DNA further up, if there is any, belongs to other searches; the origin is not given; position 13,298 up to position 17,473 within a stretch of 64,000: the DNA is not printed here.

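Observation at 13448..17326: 1292-aa BTAD-cyclase-like-NB-ARC-TPR regulator immediately upstream of the island boundary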

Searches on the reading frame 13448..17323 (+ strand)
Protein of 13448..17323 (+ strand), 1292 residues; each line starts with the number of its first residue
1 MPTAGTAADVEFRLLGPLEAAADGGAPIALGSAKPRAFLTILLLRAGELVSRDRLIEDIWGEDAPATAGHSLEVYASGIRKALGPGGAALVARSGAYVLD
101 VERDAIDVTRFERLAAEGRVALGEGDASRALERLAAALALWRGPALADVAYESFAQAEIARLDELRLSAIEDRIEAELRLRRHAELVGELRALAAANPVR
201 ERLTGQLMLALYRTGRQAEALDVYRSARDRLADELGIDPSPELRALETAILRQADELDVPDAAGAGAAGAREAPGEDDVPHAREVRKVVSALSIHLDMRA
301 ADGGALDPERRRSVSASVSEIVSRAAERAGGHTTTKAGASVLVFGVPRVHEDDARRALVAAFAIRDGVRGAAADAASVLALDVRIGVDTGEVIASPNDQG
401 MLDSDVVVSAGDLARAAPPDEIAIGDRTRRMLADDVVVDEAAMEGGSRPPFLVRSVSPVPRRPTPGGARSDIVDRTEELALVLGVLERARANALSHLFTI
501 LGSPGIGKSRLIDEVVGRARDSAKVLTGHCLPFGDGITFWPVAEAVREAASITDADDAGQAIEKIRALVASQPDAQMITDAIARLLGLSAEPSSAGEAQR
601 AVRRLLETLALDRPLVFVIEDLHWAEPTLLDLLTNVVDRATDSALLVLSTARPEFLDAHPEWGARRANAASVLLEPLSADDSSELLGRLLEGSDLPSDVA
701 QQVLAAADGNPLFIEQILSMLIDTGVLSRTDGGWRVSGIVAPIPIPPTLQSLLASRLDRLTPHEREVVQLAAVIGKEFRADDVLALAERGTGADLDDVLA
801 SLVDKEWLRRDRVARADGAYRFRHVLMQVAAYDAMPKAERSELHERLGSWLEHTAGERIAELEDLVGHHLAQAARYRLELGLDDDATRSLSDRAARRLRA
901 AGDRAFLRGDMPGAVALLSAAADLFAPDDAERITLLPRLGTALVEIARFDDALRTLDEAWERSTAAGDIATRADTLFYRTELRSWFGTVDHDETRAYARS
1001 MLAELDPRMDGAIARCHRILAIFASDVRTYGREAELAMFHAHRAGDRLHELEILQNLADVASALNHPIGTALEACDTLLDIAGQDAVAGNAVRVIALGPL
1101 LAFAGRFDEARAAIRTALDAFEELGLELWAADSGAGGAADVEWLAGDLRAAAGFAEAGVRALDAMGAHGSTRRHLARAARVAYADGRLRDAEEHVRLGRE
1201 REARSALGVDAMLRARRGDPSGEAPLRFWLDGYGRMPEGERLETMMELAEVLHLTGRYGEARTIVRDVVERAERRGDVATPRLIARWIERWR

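Call 5: search_protein_families(library=pfam, proteins=[window:13448-17323:+], max_evalue=1)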
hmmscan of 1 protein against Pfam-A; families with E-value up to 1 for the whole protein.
window:13448-17323:+ (1292 aa): 14 families
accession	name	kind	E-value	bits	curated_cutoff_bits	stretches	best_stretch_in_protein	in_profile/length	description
PF03704.23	BTAD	-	6e-49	166.6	22.1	1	106-251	1-146/146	Bacterial transcriptional activator domain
PF13191.12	AAA_16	-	1.8e-17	64.8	32.6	1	475-647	5-166/167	AAA ATPase domain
PF00486.34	Trans_reg_C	-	7.8e-08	32.7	26.2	1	32-86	7-60/77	Transcriptional regulatory protein, C terminal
PF13424.12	TPR_12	-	6e-05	23.6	30.1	2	1242-1275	3-36/77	Tetratricopeptide repeat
PF13401.12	AAA_22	-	0.00026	21.7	27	1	498-640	8-112/130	AAA domain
PF13374.12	TPR_10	-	0.014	15.8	27.5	1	1242-1274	2-34/42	Tetratricopeptide repeat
PF20308.4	TPR-S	-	0.087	13.9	27.6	1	185-236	4-48/102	Tetratricopeptide Repeats-Sensor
PF07721.20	TPR_4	-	0.11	13.6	27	1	1247-1266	6-25/26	Tetratricopeptide repeat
PF01637.24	ATPase_2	-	0.16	12.2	33.2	1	473-523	2-48/225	ATPase domain predominantly from Archaea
PF13181.12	TPR_8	-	0.19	12.4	25.7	0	1243-1272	2-31/34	Tetratricopeptide repeat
PF13245.12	AAA_19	-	0.19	12.3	25.1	1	494-537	10-42/134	AAA domain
PF00004.35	AAA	-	0.21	12.4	21.2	0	501-658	4-116/131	ATPase family associated with various cellular activities (AAA)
PF00211.25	Guanylate_cyc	-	0.3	11.1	21.9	1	342-433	63-156/183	Adenylate and Guanylate cyclase catalytic domain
PF24575.1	TPR_Slam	-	0.31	11.9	35.2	0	548-586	53-91/104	Surface lipoprotein assembly modifier, N-terminal TPR repeats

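Call 6: search_protein_families(library=ncbifam, proteins=[window:13448-17323:+], max_evalue=1)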
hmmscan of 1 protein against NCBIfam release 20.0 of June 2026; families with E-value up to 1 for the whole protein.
window:13448-17323:+ (1292 aa): 9 families
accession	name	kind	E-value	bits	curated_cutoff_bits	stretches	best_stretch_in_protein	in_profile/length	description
TIGR03903.1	TOMM_kin_cyc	equivalog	2e-72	244.6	705.75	1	280-889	283-900/1267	TOMM system kinase/cyclase fusion protein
NF053617.1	SARPRegAfsRStmc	equivalog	5e-61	206.8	1430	1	4-268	23-283/986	SARP-family global regulator AfsR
NF041231.1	BagI_FevR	exception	6.3e-46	157.1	500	1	23-253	3-235/315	AfsR/SARP family transcriptional regulator BagI/FevR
NF053854.1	RespRegPhoBBctds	equivalog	0.007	15.7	270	1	38-95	163-219/225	two-component system response regulator PhoB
TIGR03420.1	DnaA_homol_Hda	equivalog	0.025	14.1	194.8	0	626-704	109-188/226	DnaA regulatory inactivator Hda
NF007928.2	PRK10643.1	equivalog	0.03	14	330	1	34-84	153-202/216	two-component system response regulator PmrA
TIGR02505.1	RTPR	equivalog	0.05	11.7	340.05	1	978-1093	167-279/724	ribonucleoside-triphosphate reductase, adenosylcobalamin-dependent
NF009037.0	PRK12370.1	equivalog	0.098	11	589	1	35-64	40-69/553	HilA/EilA family virulence transcriptional regulator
TIGR02154.1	PhoB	equivalog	0.11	11.7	296.2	1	25-88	150-211/226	phosphate regulon transcriptional regulator PhoB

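Call 10: find_homologous_proteins(query=window:13448-17323:+, max_evalue=1e-10)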
Query window:13448-17323:+ (1292 aa): 5044 proteins with E <= 1e-10 among 8000 candidates; the best 120 are listed.
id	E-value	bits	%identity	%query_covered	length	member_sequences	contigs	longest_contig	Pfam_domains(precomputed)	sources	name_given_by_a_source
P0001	0.0e+0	2735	100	100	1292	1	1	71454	PF03704.24,PF00486.35,PF13191.13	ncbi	-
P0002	0.0e+0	2056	78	100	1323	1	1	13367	PF03704.24,PF00486.35,PF13191.13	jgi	jgi:DNA-binding SARP family transcriptional activator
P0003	0.0e+0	1897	73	99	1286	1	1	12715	PF03704.24,PF13424.13,PF00486.35,PF13191.13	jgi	-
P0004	0.0e+0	1712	67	100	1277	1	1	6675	PF03704.24,PF00486.35,PF13401.13,PF13191.13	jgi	jgi:DNA-binding SARP family transcriptional activator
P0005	0.0e+0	1708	67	100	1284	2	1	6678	PF03704.24,PF00486.35,PF13401.13,PF13191.13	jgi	jgi:DNA-binding SARP family transcriptional activator/tetratricopeptide (TPR) repeat protein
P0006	0.0e+0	1292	55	99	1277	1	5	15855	PF03704.24,PF13424.13,PF00486.35,PF13191.13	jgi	jgi:DNA-binding SARP family transcriptional activator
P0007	0.0e+0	1292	54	99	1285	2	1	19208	PF03704.24,PF13424.13,PF00486.35,PF13191.13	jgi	jgi:DNA-binding SARP family transcriptional activator/tetratricopeptide (TPR) repeat protein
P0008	0.0e+0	1272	54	99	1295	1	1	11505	PF03704.24,PF00486.35,PF13191.13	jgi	jgi:DNA-binding SARP family transcriptional activator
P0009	0.0e+0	1260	53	98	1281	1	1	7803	PF03704.24,PF00486.35,PF13191.13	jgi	jgi:DNA-binding SARP family transcriptional activator/tetratricopeptide (TPR) repeat protein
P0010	8.6e-226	771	40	99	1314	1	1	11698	PF03704.24,PF13424.13,PF00486.35,PF13401.13,PF00211.26,PF13191.13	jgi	jgi:DNA-binding SARP family transcriptional activator/class 3 adenylate cyclase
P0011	3.0e-219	749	41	92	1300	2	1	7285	PF03704.24,PF13424.13,PF00486.35,PF13401.13,PF00211.26,PF13191.13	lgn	-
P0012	1.2e-215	737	40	98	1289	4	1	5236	PF03704.24,PF00486.35,PF13401.13,PF13191.13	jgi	jgi:predicted ATPase/DNA-binding SARP family transcriptional activator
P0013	8.0e-214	731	45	77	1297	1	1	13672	PF03704.24,PF17874.8,PF13424.13,PF00486.35,PF13191.13,PF13374.13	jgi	-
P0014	8.1e-214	731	41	92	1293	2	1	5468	PF03704.24,PF13424.13,PF00486.35,PF13401.13,PF13191.13,PF13374.13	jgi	jgi:predicted ATPase/DNA-binding SARP family transcriptional activator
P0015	1.1e-212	727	41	86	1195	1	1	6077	PF03704.24,PF00486.35,PF00211.26,PF13191.13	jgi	jgi:DNA-binding SARP family transcriptional activator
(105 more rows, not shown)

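Call 11: find_encoding_contigs(protein=P0001, flank=10000, max_places=3)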
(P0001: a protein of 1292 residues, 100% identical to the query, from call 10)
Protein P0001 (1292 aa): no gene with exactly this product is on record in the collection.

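Call 13: find_encoding_contigs(protein=P0002, flank=10000, max_places=2)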
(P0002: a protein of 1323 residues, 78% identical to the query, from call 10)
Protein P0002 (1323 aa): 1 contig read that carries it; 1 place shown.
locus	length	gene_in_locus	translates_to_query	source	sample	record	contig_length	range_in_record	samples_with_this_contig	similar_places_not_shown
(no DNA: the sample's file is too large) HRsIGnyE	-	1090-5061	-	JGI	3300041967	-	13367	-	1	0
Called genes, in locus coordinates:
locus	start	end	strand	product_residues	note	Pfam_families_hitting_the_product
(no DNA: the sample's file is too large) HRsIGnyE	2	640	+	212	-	?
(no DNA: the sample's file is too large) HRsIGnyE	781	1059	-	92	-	-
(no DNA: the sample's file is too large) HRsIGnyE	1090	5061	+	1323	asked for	PF00486:Trans_reg_C, PF03704:BTAD, PF13191:AAA_16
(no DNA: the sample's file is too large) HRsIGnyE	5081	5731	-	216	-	PF01569:PAP2, PF22778:VCPO_2nd (faint)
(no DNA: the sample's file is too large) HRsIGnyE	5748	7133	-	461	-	PF01565:FAD_binding_4, PF08031:BBE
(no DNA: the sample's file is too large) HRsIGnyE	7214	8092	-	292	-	PF00781:DAGK_cat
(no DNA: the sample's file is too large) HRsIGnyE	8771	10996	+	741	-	PF00246:Peptidase_M14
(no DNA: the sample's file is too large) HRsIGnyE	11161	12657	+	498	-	PF24517:CBM96, PF00149:Metallophos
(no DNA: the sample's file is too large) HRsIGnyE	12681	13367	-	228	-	PF00583:Acetyltransf_1, PF13508:Acetyltransf_7, PF13673:Acetyltransf_10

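Call 14: find_encoding_contigs(protein=P0003, flank=10000, max_places=2)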
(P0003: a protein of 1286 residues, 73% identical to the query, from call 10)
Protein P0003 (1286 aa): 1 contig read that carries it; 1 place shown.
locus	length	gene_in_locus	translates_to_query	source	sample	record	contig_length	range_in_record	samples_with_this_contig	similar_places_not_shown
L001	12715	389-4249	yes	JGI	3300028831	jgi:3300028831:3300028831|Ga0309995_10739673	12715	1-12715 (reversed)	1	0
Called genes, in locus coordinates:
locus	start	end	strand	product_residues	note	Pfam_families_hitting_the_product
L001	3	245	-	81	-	?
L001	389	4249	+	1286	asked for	PF00486:Trans_reg_C, PF03704:BTAD, PF13424:TPR_12 (faint), PF13191:AAA_16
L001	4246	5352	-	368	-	PF06224:AlkZ-like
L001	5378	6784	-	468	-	PF00578:AhpC-TSA, PF08534:Redoxin, PF13905:Thioredoxin_8 (weak)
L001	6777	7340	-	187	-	PF07638:Sigma70_ECF, PF04542:Sigma70_r2, PF08281:Sigma70_r4_2, PF04545:Sigma70_r4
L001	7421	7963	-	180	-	PF04229:GrpB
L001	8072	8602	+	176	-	-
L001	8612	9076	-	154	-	PF10027:DUF2269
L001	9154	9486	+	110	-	-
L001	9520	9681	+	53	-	-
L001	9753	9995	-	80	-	-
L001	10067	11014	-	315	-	-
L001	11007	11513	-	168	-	PF04542:Sigma70_r2 (weak), PF08281:Sigma70_r4_2, PF04545:Sigma70_r4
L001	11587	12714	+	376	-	?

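Call 15: find_encoding_contigs(protein=P0007, flank=10000, max_places=2)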
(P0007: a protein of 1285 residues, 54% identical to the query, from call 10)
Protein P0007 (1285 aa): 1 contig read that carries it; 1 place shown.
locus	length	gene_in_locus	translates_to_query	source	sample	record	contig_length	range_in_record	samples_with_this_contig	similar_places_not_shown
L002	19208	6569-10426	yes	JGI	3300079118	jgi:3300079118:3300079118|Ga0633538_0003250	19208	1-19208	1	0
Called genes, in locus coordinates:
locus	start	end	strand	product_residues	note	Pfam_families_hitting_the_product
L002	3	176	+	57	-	?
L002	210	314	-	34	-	-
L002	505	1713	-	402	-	PF28507:Rv1828_C (faint), PF16701:Ad_Cy_reg, PF00211:Guanylate_cyc (weak)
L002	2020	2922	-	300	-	-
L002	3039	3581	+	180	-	PF01872:RibD_C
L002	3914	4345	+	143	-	PF00027:cNMP_binding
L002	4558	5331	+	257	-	PF00106:adh_short, PF08659:KR, PF13561:adh_short_C2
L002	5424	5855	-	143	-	PF01042:Ribonuc_L-PSP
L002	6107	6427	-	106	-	-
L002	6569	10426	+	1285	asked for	PF00486:Trans_reg_C, PF03704:BTAD, PF13424:TPR_12 (faint), PF13191:AAA_16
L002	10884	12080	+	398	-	PF28507:Rv1828_C (faint), PF16701:Ad_Cy_reg (weak), PF00211:Guanylate_cyc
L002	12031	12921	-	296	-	PF13581:HATPase_c_2 (faint), PF07730:HisKA_3, PF02518:HATPase_c (weak)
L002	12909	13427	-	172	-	-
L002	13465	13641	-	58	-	-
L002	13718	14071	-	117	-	PF01590:GAF (weak), PF13185:GAF_2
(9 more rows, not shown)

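Call 31: find_encoding_contigs(protein=P0004, flank=6000, max_places=1)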
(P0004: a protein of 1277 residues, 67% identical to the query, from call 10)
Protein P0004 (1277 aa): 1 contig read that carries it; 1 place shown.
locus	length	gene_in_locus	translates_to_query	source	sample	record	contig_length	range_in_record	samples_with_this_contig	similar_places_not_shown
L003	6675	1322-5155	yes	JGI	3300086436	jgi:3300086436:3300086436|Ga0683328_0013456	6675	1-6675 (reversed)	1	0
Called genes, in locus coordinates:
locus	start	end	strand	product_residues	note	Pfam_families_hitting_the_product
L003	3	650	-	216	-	?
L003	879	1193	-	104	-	-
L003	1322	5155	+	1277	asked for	PF00486:Trans_reg_C (weak), PF03704:BTAD, PF13191:AAA_16, PF13401:AAA_22 (weak)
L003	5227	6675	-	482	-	?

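Call 32: find_encoding_contigs(protein=P0006, flank=8000, max_places=2)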
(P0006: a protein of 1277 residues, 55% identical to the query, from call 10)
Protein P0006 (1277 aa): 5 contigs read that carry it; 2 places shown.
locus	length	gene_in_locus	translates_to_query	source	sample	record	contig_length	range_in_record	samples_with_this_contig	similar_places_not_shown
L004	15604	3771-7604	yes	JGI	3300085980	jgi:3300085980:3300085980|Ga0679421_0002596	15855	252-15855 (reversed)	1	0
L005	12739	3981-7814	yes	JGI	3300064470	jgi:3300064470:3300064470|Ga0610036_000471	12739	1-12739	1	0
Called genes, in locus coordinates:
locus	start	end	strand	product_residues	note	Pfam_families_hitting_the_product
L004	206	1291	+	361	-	PF03990:DUF348, PF07501:G5, PF03330:DPBB_1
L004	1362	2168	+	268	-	PF00398:RrnaAD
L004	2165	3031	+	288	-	PF00288:GHMP_kinases_N, PF08544:GHMP_kinases_C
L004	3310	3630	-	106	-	-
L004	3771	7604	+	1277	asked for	PF00486:Trans_reg_C, PF03704:BTAD, PF13424:TPR_12 (faint), PF13191:AAA_16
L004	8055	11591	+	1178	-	PF12773:DZR, PF13240:Zn_Ribbon_1 (weak), PF13248:Zn_ribbon_3 (faint), PF24463:DUF7577, PF00211:Guanylate_cyc, PF13191:AAA_16, PF00515:TPR_1 (weak), PF13424:TPR_12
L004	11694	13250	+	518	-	PF00483:NTP_transferase, PF01128:IspD, PF12804:NTP_transf_3, PF25084:LbH_EIF2B (weak), PF00132:Hexapep (faint), PF25087:GMPPB_C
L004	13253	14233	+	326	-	PF13793:Pribosyltran_N, PF00156:Pribosyltran, PF14572:Pribosyl_synth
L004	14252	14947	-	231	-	-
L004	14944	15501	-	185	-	PF04542:Sigma70_r2, PF08281:Sigma70_r4_2, PF04545:Sigma70_r4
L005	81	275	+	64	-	PF01026:TatD_DNase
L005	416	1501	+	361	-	PF03990:DUF348, PF07501:G5, PF03330:DPBB_1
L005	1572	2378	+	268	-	PF00398:RrnaAD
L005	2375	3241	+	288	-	PF00288:GHMP_kinases_N, PF08544:GHMP_kinases_C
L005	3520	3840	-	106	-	-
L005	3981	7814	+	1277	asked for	PF00486:Trans_reg_C, PF03704:BTAD, PF13424:TPR_12 (faint), PF13191:AAA_16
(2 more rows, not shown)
